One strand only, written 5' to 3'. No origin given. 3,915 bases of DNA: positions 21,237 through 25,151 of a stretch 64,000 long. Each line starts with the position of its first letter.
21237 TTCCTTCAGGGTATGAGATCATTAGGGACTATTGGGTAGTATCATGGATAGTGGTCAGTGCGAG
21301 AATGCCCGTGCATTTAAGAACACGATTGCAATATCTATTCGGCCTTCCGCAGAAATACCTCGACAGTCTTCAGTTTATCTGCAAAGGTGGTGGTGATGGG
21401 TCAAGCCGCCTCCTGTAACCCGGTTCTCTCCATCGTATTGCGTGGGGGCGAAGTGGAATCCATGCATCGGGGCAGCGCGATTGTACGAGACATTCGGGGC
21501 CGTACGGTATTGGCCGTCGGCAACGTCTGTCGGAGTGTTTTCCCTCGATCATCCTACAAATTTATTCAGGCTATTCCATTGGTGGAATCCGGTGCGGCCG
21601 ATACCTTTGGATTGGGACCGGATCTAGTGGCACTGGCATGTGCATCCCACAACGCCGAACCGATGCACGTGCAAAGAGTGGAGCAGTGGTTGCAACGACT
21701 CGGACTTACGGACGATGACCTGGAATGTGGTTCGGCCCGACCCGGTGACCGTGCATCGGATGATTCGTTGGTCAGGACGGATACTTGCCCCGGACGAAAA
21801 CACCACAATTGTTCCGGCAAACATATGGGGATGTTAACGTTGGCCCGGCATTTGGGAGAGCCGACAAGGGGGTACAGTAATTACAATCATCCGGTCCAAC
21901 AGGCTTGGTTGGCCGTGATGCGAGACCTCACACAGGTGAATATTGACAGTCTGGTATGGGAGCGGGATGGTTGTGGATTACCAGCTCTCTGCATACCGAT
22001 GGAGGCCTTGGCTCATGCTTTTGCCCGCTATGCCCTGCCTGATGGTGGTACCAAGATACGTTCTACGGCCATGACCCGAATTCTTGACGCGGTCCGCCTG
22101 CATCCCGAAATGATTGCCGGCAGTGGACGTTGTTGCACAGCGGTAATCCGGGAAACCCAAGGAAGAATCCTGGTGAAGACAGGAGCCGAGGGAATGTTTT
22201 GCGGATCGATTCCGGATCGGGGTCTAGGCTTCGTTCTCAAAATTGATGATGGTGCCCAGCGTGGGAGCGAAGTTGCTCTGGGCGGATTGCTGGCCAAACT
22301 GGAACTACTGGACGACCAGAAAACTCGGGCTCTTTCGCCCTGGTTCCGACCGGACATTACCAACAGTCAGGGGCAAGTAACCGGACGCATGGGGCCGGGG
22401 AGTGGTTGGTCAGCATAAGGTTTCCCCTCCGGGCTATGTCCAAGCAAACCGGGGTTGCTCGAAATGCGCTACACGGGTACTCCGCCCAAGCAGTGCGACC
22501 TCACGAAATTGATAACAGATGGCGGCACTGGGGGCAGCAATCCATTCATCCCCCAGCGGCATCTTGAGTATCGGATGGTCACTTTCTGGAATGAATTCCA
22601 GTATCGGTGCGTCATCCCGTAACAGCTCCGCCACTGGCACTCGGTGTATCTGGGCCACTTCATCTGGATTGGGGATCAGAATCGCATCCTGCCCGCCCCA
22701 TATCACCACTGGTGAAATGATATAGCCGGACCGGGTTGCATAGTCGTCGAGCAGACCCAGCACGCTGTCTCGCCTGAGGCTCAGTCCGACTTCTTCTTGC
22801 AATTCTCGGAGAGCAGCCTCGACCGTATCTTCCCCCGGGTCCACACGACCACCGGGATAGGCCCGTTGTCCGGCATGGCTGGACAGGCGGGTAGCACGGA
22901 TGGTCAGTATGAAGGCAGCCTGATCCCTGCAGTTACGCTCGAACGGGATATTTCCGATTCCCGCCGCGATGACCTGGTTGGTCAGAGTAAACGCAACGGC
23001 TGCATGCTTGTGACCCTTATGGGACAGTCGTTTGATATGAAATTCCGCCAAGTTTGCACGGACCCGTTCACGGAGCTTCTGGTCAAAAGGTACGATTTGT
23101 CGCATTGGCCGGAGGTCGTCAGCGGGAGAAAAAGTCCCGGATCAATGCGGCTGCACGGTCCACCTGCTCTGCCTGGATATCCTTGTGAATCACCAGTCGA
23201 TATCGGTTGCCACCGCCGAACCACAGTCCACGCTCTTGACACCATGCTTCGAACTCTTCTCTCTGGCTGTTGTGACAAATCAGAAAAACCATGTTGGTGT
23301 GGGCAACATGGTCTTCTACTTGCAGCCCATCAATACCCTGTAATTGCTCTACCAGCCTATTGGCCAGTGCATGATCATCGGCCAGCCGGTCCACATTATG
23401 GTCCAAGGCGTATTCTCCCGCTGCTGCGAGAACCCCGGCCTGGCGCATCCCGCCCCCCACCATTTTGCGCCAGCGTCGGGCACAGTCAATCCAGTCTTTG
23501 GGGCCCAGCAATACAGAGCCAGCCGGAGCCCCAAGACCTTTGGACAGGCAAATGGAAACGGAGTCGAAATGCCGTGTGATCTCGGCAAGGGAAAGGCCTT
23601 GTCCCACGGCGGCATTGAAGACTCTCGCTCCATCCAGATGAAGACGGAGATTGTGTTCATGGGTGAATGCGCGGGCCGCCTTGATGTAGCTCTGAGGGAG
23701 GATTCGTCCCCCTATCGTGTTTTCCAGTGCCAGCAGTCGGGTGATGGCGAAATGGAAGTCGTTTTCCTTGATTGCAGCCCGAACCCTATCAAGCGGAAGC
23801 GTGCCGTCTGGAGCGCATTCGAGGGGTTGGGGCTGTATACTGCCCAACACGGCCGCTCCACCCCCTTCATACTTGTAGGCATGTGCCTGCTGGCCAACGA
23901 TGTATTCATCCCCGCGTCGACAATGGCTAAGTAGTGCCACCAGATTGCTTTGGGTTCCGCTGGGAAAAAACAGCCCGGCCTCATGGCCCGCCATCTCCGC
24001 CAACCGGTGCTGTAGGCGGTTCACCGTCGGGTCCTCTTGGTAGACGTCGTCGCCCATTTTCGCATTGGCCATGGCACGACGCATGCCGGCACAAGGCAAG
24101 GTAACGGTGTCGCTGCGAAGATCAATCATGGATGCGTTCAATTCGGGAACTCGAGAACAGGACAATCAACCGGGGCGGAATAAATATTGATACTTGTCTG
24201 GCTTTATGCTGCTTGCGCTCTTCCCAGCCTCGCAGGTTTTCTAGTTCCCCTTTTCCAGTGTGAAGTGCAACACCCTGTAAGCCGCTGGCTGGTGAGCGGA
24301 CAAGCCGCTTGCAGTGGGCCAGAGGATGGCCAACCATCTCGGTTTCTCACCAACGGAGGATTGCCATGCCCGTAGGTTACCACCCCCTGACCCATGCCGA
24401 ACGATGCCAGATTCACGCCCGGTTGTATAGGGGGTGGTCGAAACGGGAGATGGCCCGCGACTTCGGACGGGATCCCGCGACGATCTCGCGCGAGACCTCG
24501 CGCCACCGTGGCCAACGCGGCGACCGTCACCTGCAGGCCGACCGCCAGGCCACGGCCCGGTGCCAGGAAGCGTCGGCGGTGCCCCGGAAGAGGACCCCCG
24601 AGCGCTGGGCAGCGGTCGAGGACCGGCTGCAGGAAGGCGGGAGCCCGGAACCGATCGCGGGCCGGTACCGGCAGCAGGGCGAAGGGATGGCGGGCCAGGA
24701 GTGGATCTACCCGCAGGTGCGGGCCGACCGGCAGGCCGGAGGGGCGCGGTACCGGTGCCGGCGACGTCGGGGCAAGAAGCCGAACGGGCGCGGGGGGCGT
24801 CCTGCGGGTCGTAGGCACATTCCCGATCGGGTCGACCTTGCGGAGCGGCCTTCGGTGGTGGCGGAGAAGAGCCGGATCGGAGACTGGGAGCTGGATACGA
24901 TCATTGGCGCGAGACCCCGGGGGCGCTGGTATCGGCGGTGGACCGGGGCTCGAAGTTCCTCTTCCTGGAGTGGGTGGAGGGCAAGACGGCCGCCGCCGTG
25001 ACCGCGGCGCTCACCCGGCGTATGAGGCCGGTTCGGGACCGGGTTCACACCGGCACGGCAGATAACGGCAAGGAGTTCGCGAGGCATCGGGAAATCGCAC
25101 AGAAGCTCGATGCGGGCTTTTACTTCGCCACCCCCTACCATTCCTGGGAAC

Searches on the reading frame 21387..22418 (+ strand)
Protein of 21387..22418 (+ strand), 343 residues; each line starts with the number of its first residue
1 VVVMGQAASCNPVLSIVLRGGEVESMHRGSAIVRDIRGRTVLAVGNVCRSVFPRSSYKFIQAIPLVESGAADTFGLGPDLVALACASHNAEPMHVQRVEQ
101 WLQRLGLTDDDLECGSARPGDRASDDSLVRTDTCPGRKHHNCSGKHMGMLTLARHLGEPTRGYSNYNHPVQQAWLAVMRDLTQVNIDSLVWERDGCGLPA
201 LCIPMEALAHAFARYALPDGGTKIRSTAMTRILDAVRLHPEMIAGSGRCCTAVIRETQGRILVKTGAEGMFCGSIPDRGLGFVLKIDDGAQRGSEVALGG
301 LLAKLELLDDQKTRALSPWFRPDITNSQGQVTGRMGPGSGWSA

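Call 6: search_protein_families(library=pfam, proteins=[window:21387-22418:+])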
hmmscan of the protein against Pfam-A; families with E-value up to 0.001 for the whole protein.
window:21387-22418:+ (343 aa): 1 family
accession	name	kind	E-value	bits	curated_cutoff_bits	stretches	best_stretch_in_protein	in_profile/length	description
PF06089.17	Asparaginase_II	-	1.5e-107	359.8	25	1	17-335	3-320/322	L-asparaginase II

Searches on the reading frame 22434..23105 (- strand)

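Call 6: search_protein_families(library=pfam, proteins=[window:22434-23105:-])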
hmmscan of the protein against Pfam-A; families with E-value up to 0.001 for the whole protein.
window:22434-23105:- (223 aa): 1 family
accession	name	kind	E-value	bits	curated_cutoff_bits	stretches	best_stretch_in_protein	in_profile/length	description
PF00293.34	NUDIX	-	7.3e-14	52.4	21.1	1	62-165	16-122/134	NUDIX domain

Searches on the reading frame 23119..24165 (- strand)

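Call 6: search_protein_families(library=pfam, proteins=[window:23119-24165:-])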
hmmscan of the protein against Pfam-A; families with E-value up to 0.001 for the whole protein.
window:23119-24165:- (348 aa): 2 families
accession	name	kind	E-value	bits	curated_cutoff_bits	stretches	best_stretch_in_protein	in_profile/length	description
PF01212.27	Beta_elim_lyase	-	7e-101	337.8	27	1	15-295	1-285/288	Beta-eliminating lyase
PF01053.26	Cys_Met_Meta_PP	-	7.7e-05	21.8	27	1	44-95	50-101/381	Cys/Met metabolism PLP-dependent enzyme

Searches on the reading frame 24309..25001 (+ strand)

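Call 6: search_protein_families(library=pfam, proteins=[window:24309-25001:+])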
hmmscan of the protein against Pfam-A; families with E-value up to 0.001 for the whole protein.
window:24309-25001:+ (230 aa): 1 family
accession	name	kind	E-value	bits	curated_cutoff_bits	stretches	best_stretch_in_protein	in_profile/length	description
PF13936.12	HTH_38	-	1.8e-09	37.6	27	1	24-66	2-44/44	Helix-turn-helix domain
